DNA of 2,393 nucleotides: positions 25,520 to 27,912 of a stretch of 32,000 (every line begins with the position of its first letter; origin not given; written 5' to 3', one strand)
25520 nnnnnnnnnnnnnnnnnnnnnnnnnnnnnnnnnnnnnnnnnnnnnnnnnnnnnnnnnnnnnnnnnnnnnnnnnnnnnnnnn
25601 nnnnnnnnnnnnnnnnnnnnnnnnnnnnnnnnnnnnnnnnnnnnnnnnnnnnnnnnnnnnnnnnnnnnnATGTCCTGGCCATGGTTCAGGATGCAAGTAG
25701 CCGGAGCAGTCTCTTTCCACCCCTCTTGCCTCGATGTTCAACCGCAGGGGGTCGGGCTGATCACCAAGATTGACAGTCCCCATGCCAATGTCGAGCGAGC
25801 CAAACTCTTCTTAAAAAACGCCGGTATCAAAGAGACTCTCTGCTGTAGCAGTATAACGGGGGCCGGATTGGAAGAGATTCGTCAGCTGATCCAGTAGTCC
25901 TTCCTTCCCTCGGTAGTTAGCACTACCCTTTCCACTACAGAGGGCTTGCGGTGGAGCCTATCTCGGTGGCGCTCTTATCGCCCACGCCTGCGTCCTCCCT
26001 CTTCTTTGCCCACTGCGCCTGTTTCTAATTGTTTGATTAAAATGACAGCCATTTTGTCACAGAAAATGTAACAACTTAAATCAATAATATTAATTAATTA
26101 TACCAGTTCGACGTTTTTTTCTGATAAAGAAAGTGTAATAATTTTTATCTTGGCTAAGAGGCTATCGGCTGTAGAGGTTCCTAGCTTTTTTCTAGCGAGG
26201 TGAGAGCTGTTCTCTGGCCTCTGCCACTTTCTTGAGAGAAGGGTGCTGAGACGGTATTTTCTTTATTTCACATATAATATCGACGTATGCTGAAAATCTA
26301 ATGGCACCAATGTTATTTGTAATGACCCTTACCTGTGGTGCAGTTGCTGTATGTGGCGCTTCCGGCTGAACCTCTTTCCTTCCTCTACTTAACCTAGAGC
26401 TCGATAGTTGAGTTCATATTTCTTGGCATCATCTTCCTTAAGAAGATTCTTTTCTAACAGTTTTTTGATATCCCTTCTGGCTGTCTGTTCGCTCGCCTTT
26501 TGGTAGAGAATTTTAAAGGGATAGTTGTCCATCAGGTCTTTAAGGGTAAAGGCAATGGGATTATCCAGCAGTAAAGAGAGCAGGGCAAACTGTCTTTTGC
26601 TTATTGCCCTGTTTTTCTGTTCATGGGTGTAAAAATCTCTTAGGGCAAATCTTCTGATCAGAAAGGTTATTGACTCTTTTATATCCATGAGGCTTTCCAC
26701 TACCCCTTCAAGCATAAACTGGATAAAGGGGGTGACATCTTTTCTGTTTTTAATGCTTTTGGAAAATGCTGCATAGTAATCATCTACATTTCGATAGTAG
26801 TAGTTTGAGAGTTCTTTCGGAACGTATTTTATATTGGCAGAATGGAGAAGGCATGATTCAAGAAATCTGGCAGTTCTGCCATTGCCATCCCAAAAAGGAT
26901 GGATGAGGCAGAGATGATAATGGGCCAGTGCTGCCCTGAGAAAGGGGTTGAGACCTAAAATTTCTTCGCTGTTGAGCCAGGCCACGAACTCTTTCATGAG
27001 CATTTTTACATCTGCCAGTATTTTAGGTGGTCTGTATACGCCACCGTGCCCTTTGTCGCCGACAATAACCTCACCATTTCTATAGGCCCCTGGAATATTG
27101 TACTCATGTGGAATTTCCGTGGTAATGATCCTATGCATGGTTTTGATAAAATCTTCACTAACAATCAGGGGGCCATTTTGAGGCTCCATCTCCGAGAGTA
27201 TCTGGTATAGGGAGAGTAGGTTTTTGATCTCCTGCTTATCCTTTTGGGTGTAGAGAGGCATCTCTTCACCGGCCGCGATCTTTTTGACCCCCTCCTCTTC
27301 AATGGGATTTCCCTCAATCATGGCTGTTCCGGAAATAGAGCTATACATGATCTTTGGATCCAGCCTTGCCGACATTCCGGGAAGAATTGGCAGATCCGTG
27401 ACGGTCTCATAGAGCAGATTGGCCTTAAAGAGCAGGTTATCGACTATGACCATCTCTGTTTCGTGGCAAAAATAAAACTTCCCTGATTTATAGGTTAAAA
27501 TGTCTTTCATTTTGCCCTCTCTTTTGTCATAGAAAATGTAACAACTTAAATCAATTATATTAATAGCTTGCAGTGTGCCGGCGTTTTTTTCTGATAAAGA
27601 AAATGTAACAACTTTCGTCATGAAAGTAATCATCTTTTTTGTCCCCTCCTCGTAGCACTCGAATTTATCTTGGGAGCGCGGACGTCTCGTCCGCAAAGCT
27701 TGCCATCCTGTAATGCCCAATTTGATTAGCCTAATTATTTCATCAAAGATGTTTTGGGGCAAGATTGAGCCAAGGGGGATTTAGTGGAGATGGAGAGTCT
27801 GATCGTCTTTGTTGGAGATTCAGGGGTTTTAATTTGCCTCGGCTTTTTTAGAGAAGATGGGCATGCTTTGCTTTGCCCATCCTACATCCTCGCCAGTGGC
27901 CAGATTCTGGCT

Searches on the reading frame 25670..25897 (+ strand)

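Call 109: search_protein_families(library=pfam, proteins=[window:25670-25897:+], max_evalue=0.01)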
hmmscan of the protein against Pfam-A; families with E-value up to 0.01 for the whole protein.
window:25670-25897:+ (75 aa): 1 family
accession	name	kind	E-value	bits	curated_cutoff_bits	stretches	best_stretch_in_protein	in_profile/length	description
PF10662.15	PduV-EutP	-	1.3e-07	32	21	1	26-74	91-141/143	Ethanolamine utilisation - propanediol utilisation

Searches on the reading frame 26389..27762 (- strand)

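Call 3: search_protein_families(library=pfam, proteins=[window:26389-27762:-], max_evalue=1)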
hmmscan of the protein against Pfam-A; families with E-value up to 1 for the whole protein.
window:26389-27762:- (457 aa): 2 families
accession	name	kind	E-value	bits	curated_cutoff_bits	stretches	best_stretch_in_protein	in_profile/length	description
PF02661.23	Fic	-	1.6e-17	64.5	24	1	201-305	2-92/93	Fic/DOC family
PF08220.18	HTH_DeoR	-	0.0091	16.2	21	1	423-441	26-44/57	DeoR-like helix-turn-helix domain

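Call 4: search_protein_families(library=padloc, proteins=[window:26389-27762:-], max_evalue=1)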
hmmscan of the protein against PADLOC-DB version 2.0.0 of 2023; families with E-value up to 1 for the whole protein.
window:26389-27762:- (457 aa): 8 families
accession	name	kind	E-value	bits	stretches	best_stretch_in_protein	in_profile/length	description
PDLC03963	SoFic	-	4.1e-48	162.6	1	144-448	62-344/361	-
PDLC04839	PDC-S04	-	8.1e-12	43.2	1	175-338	35-188/205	-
PDLC04966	PDC-S24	-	1.3e-11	42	1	203-309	234-339/497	-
PDLC04836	PDC-S04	-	3.2e-11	40.9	1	148-330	35-213/244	-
PDLC04837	PDC-S04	-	4.2e-09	34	1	172-327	60-206/234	-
PDLC04840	PDC-S04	-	7.1e-08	30.4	1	147-301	20-169/227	-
PDLC04838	PDC-S04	-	1.3e-05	23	1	257-313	109-169/209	-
PDLC04842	PDC-S04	-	0.0059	14.4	1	284-351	108-170/202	-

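Call 5: search_protein_families(library=ncbifam, proteins=[window:26389-27762:-], max_evalue=1)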
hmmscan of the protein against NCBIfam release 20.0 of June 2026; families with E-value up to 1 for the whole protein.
window:26389-27762:- (457 aa): 5 families
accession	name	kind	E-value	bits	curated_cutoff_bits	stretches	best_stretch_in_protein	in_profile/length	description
NF046030.1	ProtAdlyltaseSoFic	equivalog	3.9e-20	72.1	550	1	230-449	137-343/361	protein adenylyltransferase Fic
TIGR02613.1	mob_myst_B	hypoth_equivalog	5.9e-09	36.1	124.4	1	198-349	46-184/186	mobile mystery protein B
NF041381.1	XopAC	subfamily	0.00034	19.4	450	1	244-300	346-405/451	XopAC/AvrAC family type III secretion system effector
NF010013.0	PRK13487.1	equivalog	0.012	15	223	1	398-452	136-190/201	chemoreceptor glutamine deamidase CheD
NF046029.1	ProtAdlyltaseNmFic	equivalog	0.062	13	230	1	284-348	93-152/177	protein adenylyltransferase Fic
